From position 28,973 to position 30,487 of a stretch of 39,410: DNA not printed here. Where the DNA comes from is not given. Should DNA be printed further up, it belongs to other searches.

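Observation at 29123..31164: Bacterial split Tm-1 pair (UPF0261 plus PEP-hydrolase-like TIM barrel) embedded in the regulon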

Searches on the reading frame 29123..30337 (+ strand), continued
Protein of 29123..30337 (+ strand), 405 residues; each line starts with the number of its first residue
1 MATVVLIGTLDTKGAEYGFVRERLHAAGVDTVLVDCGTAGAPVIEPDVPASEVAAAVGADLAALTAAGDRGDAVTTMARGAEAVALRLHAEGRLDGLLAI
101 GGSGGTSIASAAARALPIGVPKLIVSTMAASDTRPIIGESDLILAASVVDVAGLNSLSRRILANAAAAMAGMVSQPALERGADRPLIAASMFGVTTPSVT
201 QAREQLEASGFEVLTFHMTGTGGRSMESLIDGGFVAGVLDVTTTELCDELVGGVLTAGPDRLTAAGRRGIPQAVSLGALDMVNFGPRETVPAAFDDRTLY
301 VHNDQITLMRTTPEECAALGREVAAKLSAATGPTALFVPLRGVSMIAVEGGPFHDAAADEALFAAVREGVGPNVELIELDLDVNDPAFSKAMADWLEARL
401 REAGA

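Call 20: search_solved_structures(query=window:29123-30337:+, max_evalue=0.01, show_alignments=3)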
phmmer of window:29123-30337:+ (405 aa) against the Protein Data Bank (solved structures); distinct sequences matched with E-value up to 0.01: 4.
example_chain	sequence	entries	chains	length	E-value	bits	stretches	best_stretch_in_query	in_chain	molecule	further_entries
3wry_A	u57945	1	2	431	2.3e-79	270.4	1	48-394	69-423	Tm-1 protein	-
3wrw_A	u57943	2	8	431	4.3e-79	269.5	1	48-394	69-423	Tm-1 protein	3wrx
9mpy_A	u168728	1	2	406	2.7e-68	234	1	3-393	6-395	UPF0261 domain-containing protein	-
3wrv_A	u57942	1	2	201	2.3e-26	96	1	48-173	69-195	Tm-1 protein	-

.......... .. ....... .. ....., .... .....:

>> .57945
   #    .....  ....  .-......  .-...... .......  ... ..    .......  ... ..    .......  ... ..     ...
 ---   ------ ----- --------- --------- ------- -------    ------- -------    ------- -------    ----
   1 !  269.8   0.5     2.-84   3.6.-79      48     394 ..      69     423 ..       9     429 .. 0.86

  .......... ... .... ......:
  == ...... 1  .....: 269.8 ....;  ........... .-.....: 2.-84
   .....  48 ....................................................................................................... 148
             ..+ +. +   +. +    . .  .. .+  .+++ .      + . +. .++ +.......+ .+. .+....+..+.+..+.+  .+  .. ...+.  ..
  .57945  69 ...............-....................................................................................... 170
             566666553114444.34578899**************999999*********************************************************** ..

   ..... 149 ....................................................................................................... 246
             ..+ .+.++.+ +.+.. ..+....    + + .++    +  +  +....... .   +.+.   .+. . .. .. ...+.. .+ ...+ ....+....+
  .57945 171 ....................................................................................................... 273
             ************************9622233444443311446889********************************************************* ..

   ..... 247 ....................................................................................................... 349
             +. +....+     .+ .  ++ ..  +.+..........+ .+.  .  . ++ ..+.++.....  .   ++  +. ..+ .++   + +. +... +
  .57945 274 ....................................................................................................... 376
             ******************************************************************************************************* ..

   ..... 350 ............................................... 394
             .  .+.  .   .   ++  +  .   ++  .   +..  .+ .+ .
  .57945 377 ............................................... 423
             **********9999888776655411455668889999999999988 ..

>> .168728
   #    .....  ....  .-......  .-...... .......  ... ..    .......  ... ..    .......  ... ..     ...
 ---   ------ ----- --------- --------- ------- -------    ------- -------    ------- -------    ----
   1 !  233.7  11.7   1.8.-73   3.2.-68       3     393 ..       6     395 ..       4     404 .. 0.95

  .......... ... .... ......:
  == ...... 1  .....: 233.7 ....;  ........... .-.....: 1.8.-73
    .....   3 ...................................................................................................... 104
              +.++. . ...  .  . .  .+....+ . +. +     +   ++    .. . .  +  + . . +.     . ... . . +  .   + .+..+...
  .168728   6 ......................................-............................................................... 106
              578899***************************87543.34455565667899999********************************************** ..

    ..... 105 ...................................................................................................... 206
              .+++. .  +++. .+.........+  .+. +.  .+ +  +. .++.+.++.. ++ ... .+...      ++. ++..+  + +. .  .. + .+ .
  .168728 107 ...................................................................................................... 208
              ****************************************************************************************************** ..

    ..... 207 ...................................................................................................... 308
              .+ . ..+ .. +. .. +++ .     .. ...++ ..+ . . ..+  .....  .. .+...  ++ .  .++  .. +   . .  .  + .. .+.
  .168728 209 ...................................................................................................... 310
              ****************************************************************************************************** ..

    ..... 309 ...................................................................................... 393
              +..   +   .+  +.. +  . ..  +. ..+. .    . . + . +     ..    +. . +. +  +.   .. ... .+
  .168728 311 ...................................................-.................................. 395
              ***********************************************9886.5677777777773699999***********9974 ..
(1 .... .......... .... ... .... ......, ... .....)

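Call 23: search_dna_similar(query=window:29123-30337:+, collection=plasmids, mode=protein, max_rows=40, rows=spread)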
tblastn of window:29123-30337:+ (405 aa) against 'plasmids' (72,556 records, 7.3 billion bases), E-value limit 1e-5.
Records with a match: 347; places in all: 375; records where one place covers at least 80% of the query: 274.
Best place of each record, by identity: 60-80% 2; <60% 345.
By first word of the organism name: Rhizobium 113; Sinorhizobium 75; Pseudosulfitobacter 44; Bradyrhizobium 16; Ensifer 10; Shinella 6; Ruegeria 6; Thermus 6; Azospirillum 5; Agrobacterium 5; and 37 more.
By predicted mobility (MOB-suite, as given by PLSDB): non-mobilizable 189; conjugative 133; mobilizable 25.
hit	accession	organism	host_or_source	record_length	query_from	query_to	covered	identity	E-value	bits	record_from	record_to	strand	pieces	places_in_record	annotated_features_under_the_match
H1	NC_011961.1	Thermomicrobium roseum DSM 5159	-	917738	1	401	99%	61.0%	5e-115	376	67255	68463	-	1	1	Tm-1-like ATP-binding domain-containing protein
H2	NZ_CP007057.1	Halostagnicola larsenii XH-48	-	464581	3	402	99%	57.8%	2e-107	354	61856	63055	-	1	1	Tm-1-like ATP-binding domain-containing protein | cupin domain-containing protein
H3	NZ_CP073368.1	Haloarcula sinaiiensis ATCC 33800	cell culture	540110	4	404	99%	54.4%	2e-101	337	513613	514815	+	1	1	Tm-1-like ATP-binding domain-containing protein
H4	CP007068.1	Rhizobium leguminosarum bv. trifolii CB782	plant root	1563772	1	392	97%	49.2%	1e-74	260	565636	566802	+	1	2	hypothetical protein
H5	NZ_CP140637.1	Rhizobium indigoferae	Indigofera amblyantha,Pure culture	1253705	1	392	97%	49.0%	3e-75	261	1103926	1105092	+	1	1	record has no annotation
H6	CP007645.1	Rhizobium etli bv. phaseoli str. IE4803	Phaseolus vulgaris,whole organism,nodule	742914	1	392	97%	48.7%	3e-75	261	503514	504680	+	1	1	hypothetical protein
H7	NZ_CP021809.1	Sinorhizobium meliloti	Medicago sativa,Single Cell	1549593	1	391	97%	48.6%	2e-68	242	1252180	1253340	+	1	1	none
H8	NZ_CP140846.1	Rhizobium johnstonii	Trifolium pratense,whole organism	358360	1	392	97%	48.0%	2e-74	259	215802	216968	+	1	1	Tm-1-like ATP-binding domain-containing protein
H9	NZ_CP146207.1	Sinorhizobium meliloti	-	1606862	1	391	97%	48.1%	2e-67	239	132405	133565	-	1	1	none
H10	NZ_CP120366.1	Sinorhizobium kummerowiae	Kummerowia stipulacea,Pure culture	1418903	1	391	97%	48.1%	3e-67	238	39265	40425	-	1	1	none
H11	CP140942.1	Sinorhizobium meliloti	Medicago lupulina,whole organism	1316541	1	391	97%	47.8%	6e-70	246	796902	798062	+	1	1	Tm-1-like ATP-binding domain-containing protein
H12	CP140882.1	Sinorhizobium meliloti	Medicago lupulina,whole organism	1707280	1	391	97%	47.8%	6e-70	246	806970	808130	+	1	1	Tm-1-like ATP-binding domain-containing protein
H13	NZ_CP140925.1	Sinorhizobium medicae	Medicago lupulina,whole organism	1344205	1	391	97%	47.8%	3e-68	241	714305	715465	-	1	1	record has no annotation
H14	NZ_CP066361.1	Sinorhizobium meliloti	Medicago lupulina L.,nodules of ...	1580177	1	391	97%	47.6%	2e-68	242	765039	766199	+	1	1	none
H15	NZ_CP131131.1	Shinella zoogloeoides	isolate,Activated charcoal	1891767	4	389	95%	45.5%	7e-68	240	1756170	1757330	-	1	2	none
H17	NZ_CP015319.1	Mesorhizobium amorphae CCNWGS0123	Robinia pseudoacacia,cell culture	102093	1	402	99%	41.1%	4e-62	223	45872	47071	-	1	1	Tm-1-like ATP-binding domain-containing protein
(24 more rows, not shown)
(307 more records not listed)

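Call 24: get_annotated_region(hit=H1, flank=10000)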
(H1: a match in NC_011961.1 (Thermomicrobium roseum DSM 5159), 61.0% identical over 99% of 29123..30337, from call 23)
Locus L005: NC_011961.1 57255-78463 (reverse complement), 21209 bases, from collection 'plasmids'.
description: Thermomicrobium roseum DSM 5159 plasmid unnamed, complete sequence
organism: Thermomicrobium roseum DSM 5159 (NCBI taxid 309801)
taxonomy: Bacteria; Thermomicrobiota; Thermomicrobia; Thermomicrobiales; Thermomicrobiaceae; Thermomicrobium; Thermomicrobium roseum; Thermomicrobium roseum DSM 5159
host: -; source: -; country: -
typing (MOB-suite, as given by PLSDB): non-mobilizable
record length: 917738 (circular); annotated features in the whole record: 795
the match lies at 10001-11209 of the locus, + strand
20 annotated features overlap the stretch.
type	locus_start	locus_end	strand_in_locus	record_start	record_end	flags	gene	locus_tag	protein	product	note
CDS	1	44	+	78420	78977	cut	-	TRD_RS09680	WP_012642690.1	ECF transporter S component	-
CDS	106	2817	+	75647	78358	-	-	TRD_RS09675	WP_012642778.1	ATP-binding cassette domain-containing protein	-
CDS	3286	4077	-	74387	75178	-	-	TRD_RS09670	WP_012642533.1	SDR family oxidoreductase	-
CDS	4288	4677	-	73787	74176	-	-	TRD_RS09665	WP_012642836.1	VOC family protein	-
CDS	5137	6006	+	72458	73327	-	-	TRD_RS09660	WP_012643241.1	branched-chain amino acid ABC transporter permease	GO:0015803 - branched-chain amino acid transport [Evidence IEA]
CDS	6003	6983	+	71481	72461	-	-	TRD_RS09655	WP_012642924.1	branched-chain amino acid ABC transporter permease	GO:0015803 - branched-chain amino acid transport [Evidence IEA]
CDS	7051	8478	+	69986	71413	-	-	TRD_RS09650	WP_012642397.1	ABC transporter substrate-binding protein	-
CDS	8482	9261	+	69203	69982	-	-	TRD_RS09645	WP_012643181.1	ABC transporter ATP-binding protein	-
CDS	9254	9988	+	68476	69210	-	-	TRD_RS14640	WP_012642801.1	ABC transporter ATP-binding protein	-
CDS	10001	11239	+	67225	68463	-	-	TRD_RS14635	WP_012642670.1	Tm-1-like ATP-binding domain-containing protein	-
CDS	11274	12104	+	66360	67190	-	-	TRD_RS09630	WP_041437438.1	phosphoenolpyruvate hydrolase family protein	-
CDS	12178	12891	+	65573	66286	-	-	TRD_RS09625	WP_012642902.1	GntR family transcriptional regulator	-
CDS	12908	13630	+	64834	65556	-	-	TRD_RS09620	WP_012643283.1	cyclase family protein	-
CDS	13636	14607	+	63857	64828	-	-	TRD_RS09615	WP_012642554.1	PEP/pyruvate-binding domain-containing protein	-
CDS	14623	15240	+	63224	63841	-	-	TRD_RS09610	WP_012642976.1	hypothetical protein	-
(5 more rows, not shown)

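Call 25: get_annotated_region(hit=H2, flank=10000)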
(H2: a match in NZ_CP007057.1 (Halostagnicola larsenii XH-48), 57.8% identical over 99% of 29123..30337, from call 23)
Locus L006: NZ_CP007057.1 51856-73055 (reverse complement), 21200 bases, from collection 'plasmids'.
description: Halostagnicola larsenii XH-48 plasmid unnamed2, complete sequence
organism: Halostagnicola larsenii XH-48 (NCBI taxid 797299)
taxonomy: Archaea; Euryarchaeota; Halobacteria; Halobacteriales; Natrialbaceae; Halostagnicola; Halostagnicola larsenii; Halostagnicola larsenii XH-48
host: -; source: -; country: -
typing (MOB-suite, as given by PLSDB): non-mobilizable
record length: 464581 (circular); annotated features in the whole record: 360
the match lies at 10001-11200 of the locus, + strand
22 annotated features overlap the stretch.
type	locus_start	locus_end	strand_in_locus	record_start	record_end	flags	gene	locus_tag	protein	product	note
CDS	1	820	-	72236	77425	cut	-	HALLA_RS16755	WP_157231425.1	right-handed parallel beta-helix repeat-containing protein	-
CDS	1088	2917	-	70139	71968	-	-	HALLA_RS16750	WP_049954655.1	histidine kinase N-terminal 7TM domain-containing protein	-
CDS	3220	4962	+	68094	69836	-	-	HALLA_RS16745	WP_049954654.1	helix-turn-helix domain-containing protein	-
CDS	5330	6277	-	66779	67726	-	-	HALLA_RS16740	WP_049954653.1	succinylglutamate desuccinylase/aspartoacylase family protein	-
CDS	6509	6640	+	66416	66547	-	-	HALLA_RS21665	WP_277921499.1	hypothetical protein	-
CDS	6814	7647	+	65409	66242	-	-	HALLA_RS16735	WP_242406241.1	hypothetical protein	-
CDS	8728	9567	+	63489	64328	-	-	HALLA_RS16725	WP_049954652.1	phosphoenolpyruvate hydrolase family protein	-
CDS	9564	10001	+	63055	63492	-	-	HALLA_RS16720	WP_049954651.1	cupin domain-containing protein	-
CDS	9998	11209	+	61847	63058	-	-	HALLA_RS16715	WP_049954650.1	Tm-1-like ATP-binding domain-containing protein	-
CDS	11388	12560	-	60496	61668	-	-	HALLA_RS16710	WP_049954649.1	inorganic phosphate transporter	GO:0006817 - phosphate ion transport [Evidence IEA]; GO:0055085 - transmembrane transport [Evidence IEA]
CDS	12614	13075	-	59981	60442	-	-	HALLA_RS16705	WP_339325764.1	DUF6691 family protein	-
CDS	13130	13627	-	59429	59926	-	-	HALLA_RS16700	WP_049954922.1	YeeE/YedE family protein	-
CDS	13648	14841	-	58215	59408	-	-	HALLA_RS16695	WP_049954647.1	MBL fold metallo-hydrolase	-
CDS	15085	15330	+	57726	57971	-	-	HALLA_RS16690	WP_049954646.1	sulfurtransferase TusA family protein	-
CDS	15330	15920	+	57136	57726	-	-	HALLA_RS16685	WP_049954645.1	DsrE/DsrF/DrsH-like family protein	-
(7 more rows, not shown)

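Call 26: get_annotated_region(hit=H8, flank=10000)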
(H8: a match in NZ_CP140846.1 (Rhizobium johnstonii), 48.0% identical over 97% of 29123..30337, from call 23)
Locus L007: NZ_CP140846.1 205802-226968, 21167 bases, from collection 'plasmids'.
description: Rhizobium johnstonii strain TP25 plasmid pRlX1, complete sequence
organism: Rhizobium johnstonii (NCBI taxid 3019933)
taxonomy: Bacteria; Pseudomonadota; Alphaproteobacteria; Hyphomicrobiales; Rhizobiaceae; Rhizobium; Rhizobium johnstonii
host: -; source: Trifolium pratense,whole organism; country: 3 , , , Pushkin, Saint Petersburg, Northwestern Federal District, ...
typing (MOB-suite, as given by PLSDB): non-mobilizable; replicon rep_cluster_685
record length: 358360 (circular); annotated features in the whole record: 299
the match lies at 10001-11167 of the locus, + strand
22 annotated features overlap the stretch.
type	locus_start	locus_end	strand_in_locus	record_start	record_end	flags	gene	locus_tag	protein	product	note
CDS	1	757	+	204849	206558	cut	-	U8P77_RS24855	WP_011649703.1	ABC transporter ATP-binding protein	-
CDS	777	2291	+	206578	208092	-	-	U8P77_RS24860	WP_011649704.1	ABC transporter substrate-binding protein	-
CDS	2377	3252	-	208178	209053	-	yghU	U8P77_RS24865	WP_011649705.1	glutathione-dependent disulfide-bond oxidoreductase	GO:0006749 - glutathione metabolic process [Evidence IEA]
CDS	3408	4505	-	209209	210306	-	ugpC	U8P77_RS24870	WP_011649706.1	sn-glycerol-3-phosphate ABC transporter ATP-binding protein UgpC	-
CDS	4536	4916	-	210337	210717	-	-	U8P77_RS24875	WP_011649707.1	cupin domain-containing protein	-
CDS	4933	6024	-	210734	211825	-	-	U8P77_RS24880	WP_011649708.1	Gfo/Idh/MocA family oxidoreductase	-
CDS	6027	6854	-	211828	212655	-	-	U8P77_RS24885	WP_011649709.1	carbohydrate ABC transporter permease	GO:0008643 - carbohydrate transport [Evidence IEA]; GO:0055085 - transmembrane transport [Evidence IEA]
CDS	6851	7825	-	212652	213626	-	-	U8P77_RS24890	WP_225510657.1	sugar ABC transporter permease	-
CDS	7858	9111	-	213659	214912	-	-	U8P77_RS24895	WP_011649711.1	extracellular solute-binding protein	-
CDS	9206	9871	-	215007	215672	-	-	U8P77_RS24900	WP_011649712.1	GntR family transcriptional regulator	-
CDS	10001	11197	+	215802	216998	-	-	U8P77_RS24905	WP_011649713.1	Tm-1-like ATP-binding domain-containing protein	-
CDS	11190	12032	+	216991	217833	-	-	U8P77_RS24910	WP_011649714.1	phosphoenolpyruvate hydrolase family protein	-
CDS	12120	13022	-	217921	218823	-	-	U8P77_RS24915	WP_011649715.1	NAD(P)-dependent oxidoreductase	-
CDS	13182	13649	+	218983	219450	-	-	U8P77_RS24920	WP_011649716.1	universal stress protein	-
CDS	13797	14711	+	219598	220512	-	-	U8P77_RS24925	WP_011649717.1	J domain-containing protein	-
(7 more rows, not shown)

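Call 28: find_related_loci(query=A1, collection=genome_contigs, flank=10000)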
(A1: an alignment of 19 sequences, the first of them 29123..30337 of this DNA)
Query A1 (405 aa) in genome_contigs; peptide patterns used: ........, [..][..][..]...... (x = any residue, [..] = any of these).
600 stretches matched a pattern (row limit reached: there are more); 599 encode a relative of the query (tblastn E <= 1e-3); the best 80 are kept; 80 distinct loci.
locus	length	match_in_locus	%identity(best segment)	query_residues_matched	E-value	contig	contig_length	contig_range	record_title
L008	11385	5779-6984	65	1-402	7e-164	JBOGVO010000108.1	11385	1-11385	MAG: Actinomycetota bacterium isolate M3-S_metawrap_bin.84 k127_3769780, whole genome shotgun sequence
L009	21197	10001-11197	65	3-400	5e-161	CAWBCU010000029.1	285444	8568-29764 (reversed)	MAG: uncultured Solirubrobacterales bacterium isolate MFD02840.bin.2.122 genome assembly, contig: contig_6920, whole gen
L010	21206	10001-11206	65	1-402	1e-160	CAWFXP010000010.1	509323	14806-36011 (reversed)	MAG: uncultured Thermoleophilia bacterium isolate MFD00962.bin.1.295 genome assembly, contig: contig_28580, whole genome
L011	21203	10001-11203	66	3-403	1e-160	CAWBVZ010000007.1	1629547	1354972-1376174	MAG: uncultured Solirubrobacteraceae bacterium isolate MFD03602.bin.1.67 genome assembly, contig: contig_469, whole geno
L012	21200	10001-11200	65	3-402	7e-157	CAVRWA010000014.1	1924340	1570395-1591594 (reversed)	MAG: uncultured Actinomycetes bacterium isolate MFD02199.bin.1.209 genome assembly, contig: contig_911, whole genome sho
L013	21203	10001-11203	64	1-402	2e-155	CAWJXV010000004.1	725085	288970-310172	MAG: uncultured Actinomycetes bacterium isolate MFD03975.bin.1.244 genome assembly, contig: contig_17592, whole genome s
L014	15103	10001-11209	61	1-401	5e-154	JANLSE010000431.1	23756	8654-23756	MAG: Roseiflexaceae bacterium isolate OTE_25_metabat_459 OTE_25_k141_1515976, whole genome shotgun sequence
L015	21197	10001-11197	61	3-401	8e-153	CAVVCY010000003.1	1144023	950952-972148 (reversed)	MAG: uncultured Acidobacteriota bacterium isolate MFD02242.bin.2.132 genome assembly, contig: contig_4678, whole genome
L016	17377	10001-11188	62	3-398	2e-152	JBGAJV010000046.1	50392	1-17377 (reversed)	MAG: Anaerolineales bacterium isolate MAG_AAO_H125.59 AAOH125-59_opera_contig_1812, whole genome shotgun sequence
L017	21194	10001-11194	63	3-400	2e-151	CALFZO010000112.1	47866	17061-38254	MAG TPA_asm: uncultured Anaerolineales bacterium isolate SRR1506987_bin.41_CONCOCT_v1.1_MAG genome assembly, contig: ERZ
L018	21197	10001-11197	62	3-402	2e-150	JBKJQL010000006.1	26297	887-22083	MAG: Gaiellaceae bacterium isolate ant_bin.498 k117_1647480, whole genome shotgun sequence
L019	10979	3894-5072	59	3-396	1e-150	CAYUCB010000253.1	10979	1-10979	MAG TPA_asm: uncultured Caldilineaceae bacterium isolate binchicken_co186_200 genome assembly, contig: NODE_7881_length_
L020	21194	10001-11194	61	3-400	1e-150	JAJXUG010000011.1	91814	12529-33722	MAG: Chloroflexi bacterium isolate BP4.bin83 NODE_189_length_91814_cov_4.927612, whole genome shotgun sequence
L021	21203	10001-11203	64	3-403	2e-150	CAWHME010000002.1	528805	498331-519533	MAG: uncultured Solirubrobacterales bacterium isolate MFD09603.bin.1.254 genome assembly, contig: contig_11403, whole ge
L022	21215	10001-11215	62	1-397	3e-149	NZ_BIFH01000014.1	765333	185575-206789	Embleya hyalina strain NBRC 13850 sequence14, whole genome shotgun sequence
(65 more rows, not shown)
